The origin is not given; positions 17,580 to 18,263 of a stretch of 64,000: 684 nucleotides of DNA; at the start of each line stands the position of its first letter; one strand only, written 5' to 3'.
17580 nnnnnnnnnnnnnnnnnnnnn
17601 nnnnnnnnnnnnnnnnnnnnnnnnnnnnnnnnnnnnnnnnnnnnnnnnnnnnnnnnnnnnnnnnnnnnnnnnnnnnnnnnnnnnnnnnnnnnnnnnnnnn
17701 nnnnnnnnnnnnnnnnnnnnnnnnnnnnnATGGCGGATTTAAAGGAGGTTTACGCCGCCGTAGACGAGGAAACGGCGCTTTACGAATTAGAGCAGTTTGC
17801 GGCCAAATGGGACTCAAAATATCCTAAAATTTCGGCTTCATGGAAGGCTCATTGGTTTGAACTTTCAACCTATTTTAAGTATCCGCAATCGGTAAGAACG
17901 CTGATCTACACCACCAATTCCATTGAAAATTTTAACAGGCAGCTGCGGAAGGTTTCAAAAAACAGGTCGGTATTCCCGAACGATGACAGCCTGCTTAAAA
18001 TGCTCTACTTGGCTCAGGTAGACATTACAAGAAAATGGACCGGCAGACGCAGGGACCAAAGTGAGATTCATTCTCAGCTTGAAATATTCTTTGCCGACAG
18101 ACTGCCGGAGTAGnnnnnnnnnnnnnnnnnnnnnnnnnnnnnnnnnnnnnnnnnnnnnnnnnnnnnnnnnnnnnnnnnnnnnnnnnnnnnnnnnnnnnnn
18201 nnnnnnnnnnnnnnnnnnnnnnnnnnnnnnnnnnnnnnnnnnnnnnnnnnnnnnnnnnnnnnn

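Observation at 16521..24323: Two identical, doubly-inactivated IS256 copies in direct orientation bracket a low-GC ABC/ABC/S8-peptidase operon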

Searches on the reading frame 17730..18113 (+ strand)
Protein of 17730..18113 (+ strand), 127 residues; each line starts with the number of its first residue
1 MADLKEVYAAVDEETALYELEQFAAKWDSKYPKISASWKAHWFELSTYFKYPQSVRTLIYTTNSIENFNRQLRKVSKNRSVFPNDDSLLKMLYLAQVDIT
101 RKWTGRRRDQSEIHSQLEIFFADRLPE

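Call 74: find_encoding_contigs(protein=window:17730-18113:+, flank=10000, max_places=10)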
Protein window:17730-18113:+ (127 aa): 2 contigs read that carry it; 2 places shown.
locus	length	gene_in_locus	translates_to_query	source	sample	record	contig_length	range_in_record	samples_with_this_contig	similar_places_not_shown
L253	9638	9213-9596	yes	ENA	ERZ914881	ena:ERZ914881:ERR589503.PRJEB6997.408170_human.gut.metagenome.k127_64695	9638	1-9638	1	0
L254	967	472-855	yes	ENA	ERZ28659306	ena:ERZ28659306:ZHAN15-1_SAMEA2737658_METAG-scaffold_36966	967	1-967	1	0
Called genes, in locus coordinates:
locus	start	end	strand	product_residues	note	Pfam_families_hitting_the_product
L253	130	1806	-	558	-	PF01268:FTHFS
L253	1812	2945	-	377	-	PF14199:DUF4317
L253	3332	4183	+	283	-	PF00497:SBP_bac_3, PF10613:Lig_chan-Glu_bd (faint)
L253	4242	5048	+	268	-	PF00528:BPD_transp_1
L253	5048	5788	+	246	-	PF02463:SMC_N, PF13476:AAA_23 (weak), PF13555:AAA_29 (faint), PF00005:ABC_tran, PF09818:ABC_ATPase (faint), PF13304:AAA_21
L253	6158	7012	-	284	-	-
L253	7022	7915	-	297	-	-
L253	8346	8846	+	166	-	PF00872:Transposase_mut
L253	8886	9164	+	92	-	PF00872:Transposase_mut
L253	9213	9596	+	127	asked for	PF00872:Transposase_mut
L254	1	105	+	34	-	?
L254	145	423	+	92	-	PF00872:Transposase_mut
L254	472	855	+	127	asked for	PF00872:Transposase_mut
